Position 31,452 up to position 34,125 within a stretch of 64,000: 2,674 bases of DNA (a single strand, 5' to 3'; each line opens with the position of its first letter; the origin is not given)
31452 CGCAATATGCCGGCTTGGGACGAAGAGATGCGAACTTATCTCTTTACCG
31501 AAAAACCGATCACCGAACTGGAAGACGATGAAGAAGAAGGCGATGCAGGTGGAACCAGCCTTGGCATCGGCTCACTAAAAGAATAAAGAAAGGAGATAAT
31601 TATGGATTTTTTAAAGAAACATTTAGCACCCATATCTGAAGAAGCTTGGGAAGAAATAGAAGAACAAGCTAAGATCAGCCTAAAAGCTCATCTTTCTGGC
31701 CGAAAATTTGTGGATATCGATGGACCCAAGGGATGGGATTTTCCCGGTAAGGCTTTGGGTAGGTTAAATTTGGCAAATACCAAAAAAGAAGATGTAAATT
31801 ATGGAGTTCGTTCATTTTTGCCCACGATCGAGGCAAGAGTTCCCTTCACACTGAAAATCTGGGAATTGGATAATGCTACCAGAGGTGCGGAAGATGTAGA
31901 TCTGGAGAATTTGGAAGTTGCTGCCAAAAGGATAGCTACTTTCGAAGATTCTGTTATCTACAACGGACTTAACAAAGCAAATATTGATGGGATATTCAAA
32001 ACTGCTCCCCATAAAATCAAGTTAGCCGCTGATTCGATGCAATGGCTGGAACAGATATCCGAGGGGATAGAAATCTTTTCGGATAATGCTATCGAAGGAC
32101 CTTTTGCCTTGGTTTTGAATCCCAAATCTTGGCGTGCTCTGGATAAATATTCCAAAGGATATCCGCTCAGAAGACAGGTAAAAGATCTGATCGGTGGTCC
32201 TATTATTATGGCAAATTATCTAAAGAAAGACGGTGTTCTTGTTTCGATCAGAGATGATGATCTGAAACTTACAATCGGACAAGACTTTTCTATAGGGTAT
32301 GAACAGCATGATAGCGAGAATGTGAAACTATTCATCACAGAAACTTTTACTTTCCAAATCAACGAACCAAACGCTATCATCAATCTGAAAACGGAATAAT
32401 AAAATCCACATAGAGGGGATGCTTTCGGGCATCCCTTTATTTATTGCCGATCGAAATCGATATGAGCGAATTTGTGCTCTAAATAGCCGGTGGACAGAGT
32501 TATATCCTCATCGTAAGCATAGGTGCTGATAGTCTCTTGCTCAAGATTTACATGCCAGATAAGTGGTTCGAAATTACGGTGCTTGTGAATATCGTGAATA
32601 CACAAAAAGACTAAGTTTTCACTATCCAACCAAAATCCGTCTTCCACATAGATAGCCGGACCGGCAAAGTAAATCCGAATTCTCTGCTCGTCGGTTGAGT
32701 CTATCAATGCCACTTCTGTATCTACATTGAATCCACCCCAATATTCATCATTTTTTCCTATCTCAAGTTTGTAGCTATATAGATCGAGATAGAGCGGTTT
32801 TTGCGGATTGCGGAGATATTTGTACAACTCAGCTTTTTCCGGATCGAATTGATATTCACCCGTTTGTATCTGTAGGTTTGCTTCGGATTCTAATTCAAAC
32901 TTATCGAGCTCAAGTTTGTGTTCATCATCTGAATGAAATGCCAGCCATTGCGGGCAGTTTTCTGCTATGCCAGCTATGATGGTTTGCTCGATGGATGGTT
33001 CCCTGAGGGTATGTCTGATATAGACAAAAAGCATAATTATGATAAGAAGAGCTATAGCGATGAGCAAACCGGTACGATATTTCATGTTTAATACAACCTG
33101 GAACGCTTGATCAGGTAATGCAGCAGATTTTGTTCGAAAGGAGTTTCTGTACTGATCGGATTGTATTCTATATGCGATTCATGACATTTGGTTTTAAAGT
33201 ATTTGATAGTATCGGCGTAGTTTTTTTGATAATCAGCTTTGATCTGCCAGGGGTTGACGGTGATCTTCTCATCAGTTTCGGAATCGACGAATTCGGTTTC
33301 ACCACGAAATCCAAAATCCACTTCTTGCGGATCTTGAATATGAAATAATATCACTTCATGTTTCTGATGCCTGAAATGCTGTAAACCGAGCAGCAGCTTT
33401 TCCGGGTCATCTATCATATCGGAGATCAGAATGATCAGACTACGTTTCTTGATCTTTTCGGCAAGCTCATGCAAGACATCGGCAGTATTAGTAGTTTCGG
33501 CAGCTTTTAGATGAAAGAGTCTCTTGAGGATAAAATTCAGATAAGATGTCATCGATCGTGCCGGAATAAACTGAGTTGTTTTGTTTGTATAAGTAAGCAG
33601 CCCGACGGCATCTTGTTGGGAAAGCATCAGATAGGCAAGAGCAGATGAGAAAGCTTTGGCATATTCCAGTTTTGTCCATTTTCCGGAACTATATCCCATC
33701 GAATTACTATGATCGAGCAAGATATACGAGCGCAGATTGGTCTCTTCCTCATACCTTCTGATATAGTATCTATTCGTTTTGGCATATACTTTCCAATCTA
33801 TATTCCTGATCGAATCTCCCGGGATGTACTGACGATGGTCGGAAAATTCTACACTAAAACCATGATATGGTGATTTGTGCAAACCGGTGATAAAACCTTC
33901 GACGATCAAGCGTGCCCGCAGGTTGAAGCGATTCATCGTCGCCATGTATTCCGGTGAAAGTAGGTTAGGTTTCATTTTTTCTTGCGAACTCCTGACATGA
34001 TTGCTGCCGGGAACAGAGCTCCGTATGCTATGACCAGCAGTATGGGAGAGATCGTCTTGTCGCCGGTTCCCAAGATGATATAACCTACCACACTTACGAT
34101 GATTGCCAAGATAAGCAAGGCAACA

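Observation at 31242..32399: Family 1 encapsulin nanocompartment operon with EncFtn-type ferritin-like cargo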

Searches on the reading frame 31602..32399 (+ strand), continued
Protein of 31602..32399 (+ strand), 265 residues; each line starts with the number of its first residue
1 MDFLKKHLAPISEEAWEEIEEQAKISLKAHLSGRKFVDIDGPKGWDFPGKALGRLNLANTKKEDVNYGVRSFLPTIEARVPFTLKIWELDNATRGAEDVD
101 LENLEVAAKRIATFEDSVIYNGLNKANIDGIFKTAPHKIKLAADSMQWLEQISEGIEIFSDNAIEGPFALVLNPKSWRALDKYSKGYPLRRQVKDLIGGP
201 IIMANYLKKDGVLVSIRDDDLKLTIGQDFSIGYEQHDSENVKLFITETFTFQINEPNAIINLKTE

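Call 15: find_encoding_contigs(protein=P0004, flank=8000, max_places=3)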
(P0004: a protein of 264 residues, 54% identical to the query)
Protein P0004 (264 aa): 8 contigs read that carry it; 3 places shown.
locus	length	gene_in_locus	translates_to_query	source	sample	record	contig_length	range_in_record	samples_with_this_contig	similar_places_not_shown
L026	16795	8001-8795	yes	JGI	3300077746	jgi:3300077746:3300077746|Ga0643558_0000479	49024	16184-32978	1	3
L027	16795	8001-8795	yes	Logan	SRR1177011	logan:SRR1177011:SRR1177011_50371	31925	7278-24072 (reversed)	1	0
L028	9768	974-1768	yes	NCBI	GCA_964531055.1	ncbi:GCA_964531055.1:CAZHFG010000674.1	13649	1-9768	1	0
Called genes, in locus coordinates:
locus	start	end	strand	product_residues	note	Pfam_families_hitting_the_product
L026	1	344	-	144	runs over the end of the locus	-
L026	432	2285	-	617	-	PF00324:AA_permease, PF13520:AA_permease_2, PF00359:PTS_EIIA_2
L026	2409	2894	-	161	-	PF08327:AHSA1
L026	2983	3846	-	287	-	PF00892:EamA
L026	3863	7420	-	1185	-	PF01839:FG-GAP (faint), PF13517:FG-GAP_3, PF18370:RGI_lyase (faint), PF25523:Ig_RIMBP2 (faint), PF00041:fn3 (weak), PF18962:Por_Secre_tail (weak)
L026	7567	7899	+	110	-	PF22277:EncFtn-like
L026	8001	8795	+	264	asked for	PF04454:Linocin_M18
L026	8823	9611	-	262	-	PF01976:DUF116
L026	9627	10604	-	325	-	PF00551:Formyl_trans_N, PF02911:Formyl_trans_C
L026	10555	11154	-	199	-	PF01327:Pep_deformylase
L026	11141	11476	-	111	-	PF02699:YajC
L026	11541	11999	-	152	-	PF04608:PgpA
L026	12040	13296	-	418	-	PF13145:Rotamase_2, PF13616:Rotamase_3, PF00639:Rotamase, PF13616:Rotamase_3, PF00639:Rotamase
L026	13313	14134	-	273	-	PF13616:Rotamase_3 (weak), PF00639:Rotamase (weak)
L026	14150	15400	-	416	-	-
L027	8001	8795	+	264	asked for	PF04454:Linocin_M18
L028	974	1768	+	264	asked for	PF04454:Linocin_M18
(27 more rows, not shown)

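Call 16: find_encoding_contigs(protein=P0001, flank=10000, max_places=8)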
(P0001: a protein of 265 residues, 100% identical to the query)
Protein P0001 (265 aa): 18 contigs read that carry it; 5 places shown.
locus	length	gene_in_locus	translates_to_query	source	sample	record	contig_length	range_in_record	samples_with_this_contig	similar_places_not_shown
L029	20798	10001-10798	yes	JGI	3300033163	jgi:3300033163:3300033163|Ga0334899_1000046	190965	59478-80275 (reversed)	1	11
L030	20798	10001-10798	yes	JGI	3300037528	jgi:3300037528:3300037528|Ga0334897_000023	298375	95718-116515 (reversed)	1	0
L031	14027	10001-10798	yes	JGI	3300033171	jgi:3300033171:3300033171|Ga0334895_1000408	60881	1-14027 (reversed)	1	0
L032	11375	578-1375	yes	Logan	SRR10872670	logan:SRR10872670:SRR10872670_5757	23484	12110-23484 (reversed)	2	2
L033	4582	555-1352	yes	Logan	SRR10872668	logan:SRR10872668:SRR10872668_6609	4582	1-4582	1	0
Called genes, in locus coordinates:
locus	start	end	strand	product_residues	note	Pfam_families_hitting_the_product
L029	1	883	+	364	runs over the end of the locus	PF01784:DUF34_NIF3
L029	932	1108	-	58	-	-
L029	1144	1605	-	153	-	PF00578:AhpC-TSA, PF08534:Redoxin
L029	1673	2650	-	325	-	PF00528:BPD_transp_1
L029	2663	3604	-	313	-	PF00528:BPD_transp_1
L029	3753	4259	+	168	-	PF02572:CobA_CobO_BtuR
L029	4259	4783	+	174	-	-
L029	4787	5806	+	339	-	PF02606:LpxK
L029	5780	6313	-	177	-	-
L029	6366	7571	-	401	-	PF00871:Acetate_kinase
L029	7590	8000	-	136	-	PF00334:NDK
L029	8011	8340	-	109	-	-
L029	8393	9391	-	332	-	PF01210:NAD_Gly3P_dh_N, PF03807:F420_oxidored (weak), PF07479:NAD_Gly3P_dh_C, PF20618:GPD_NAD_C_bact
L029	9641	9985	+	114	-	PF22277:EncFtn-like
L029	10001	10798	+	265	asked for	PF04454:Linocin_M18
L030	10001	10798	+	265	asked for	PF04454:Linocin_M18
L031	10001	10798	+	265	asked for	PF04454:Linocin_M18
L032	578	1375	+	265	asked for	PF04454:Linocin_M18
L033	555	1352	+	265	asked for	PF04454:Linocin_M18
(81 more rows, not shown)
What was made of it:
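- On Family 1 encapsulin shell protein (NF041155 / PF04454): Pfam content of the genes called within 10 kb on either side is housekeeping (call 16).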

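Call 39: search_protein_families(library=phrogs, proteins=[window:31602-32399:+], max_evalue=0.01)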
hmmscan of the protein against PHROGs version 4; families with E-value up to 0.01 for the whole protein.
window:31602-32399:+ (265 aa): 0 families

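Call 40: predict_structure(alignment_id=A2)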
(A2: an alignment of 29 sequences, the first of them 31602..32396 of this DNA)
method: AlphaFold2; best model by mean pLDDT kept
length: 265 residues; sequences in the alignment: 29
mean_pLDDT: 88.1   pTM: 0.85
mean pLDDT of the five models: 88.1, 87.9, 86.3, 83.5, 80.1
residues with pLDDT >= 90: 161; 70-90: 81; 50-70: 22; < 50: 1
segments of 3 or more residues with pLDDT < 50: none
pLDDT, mean of each block of 10 residues (from residue 1): 65 87 91 94 87 71 75 92 89 72 94 96 93 95 88 96 94 92 71 93 91 92 92 92 94 95 88
secondary structure, 60 per line:
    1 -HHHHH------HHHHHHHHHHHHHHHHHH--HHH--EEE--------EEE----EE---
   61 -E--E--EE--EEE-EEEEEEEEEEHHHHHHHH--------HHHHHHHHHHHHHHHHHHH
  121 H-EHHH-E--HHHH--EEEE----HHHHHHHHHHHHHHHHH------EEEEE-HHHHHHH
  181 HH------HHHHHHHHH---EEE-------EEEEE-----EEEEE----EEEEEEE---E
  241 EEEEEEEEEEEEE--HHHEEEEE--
elements in order: H2-6 H13-30 E38-40 E49-51 E72-74 E76-85 H86-93 H102-121 H131-134 E137-140 H145-161 E168-172 H174-182 H189-197 E201-203 E211-215 E221-225 E230-236 E240-253 E259-263
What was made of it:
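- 31602..32399 (+): Family 1 encapsulin shell protein gene, 265 aa, predicted T=1. AF2 pLDDT 88.1 and pTM 0.85 (call 40).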

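Call 44: fold_search(model_id=the predicted structure, library=pdb)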
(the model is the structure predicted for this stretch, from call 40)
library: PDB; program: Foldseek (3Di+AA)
matches with E <= 10: 770; with E <= 0.001: 341
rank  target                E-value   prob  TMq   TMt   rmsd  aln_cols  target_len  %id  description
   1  7kq5                  3.1e-31  1.00  0.92  0.92   2.2       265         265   43  Cryo-EM structure of a thermostable encapsulin from T. maritima (released 2021-04-28)
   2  7oe2_A                2.4e-30  1.00  0.92  0.92   2.1       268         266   41  Model of closed pentamer of the Haliangium ochraceum encapsulin from symmetry expansion of icosahedral single particle (released 2022-02-09)
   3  7odw                  7.0e-30  1.00  0.90  0.90   2.3       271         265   39  Model of Haliangium ochraceum encapsulin from icosahedral single particle reconstruction (released 2022-03-09)
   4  7lis                  7.9e-30  1.00  0.90  0.91   2.3       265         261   42  Thermotoga maritima Encapsulin Nanocompartment Pore Mutant S5D (released 2022-02-09)
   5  8u50                  1.2e-29  1.00  0.93  0.93   1.9       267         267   32  Klebsiella pneumoniae DyP peroxidase-loaded encapsulin shell (released 2024-04-24)
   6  7lij                  1.9e-29  1.00  0.87  0.87   2.9       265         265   43  Thermotoga maritima Encapsulin Nanocompartment Pore Mutant S1K (released 2022-02-09)
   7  9bkx_D                3.3e-29  1.00  0.94  0.93   1.9       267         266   32  Mycobacterium tuberculosis encapsulin in complex with DyP (released 2024-12-11)
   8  7lik                  4.0e-29  1.00  0.86  0.86   3.0       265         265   43  Thermotoga maritima Encapsulin Nanocompartment Pore Mutant S1R (released 2022-02-09)
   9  7lil                  8.4e-29  1.00  0.87  0.87   2.9       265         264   43  Thermotoga maritima Encapsulin Nanocompartment Pore Mutant SE3 (released 2022-02-09)
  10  6wkv_0                1.0e-28  1.00  0.89  0.92   2.3       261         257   42  Cryo-EM structure of engineered variant of the Encapsulin from Thermotoga maritima (TmE) (released 2021-04-21)
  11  7lit                  1.1e-28  1.00  0.89  0.92   2.3       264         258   42  Thermotoga maritima Encapsulin Nanocompartment Pore Mutant S7G (released 2022-02-09)
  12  9bkx_C                1.1e-28  1.00  0.93  0.92   1.8       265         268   32  Mycobacterium tuberculosis encapsulin in complex with DyP (released 2024-12-11)
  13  3dkt_A                1.4e-28  1.00  0.93  0.93   2.0       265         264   43  Crystal structure of Thermotoga maritima encapsulin (released 2008-09-02)
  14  9bkx_A                1.5e-28  1.00  0.93  0.93   2.0       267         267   32  Mycobacterium tuberculosis encapsulin in complex with DyP (released 2024-12-11)
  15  9bkx_E                1.6e-28  1.00  0.93  0.91   1.9       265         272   32  Mycobacterium tuberculosis encapsulin in complex with DyP (released 2024-12-11)
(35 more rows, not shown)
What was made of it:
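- On Family 1 encapsulin shell protein (NF041155 / PF04454): Foldseek TM 0.92-0.94 and rmsd about 2 A to 7KQ5, 3DKT, 7OE2, 8U50 and 9BKX (call 44).
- Closest known: Thermotoga maritima encapsulin. Same: T=1-type protomer fold at TM 0.92-0.93 (call 44).
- The AF2 model has pLDDT 88 and TM 0.92-0.94 to T=1 encapsulins (calls 40, 44).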

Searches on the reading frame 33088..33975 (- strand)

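Call 4: search_protein_families(library=pfam, proteins=[window:33088-33975:-], max_evalue=0.01)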
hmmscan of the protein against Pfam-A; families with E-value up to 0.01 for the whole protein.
window:33088-33975:- (295 aa): 3 families
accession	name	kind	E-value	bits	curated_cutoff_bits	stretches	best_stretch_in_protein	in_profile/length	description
PF01882.25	DUF58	-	8e-48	162.9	23.4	1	46-255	1-212/216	Protein of unknown function DUF58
PF13519.12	VWA_2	-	1.1e-08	36.1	27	1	85-186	3-105/107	von Willebrand factor type A domain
PF00092.34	VWA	-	2.9e-05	24.8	23.8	1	84-178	3-95/174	von Willebrand factor type A domain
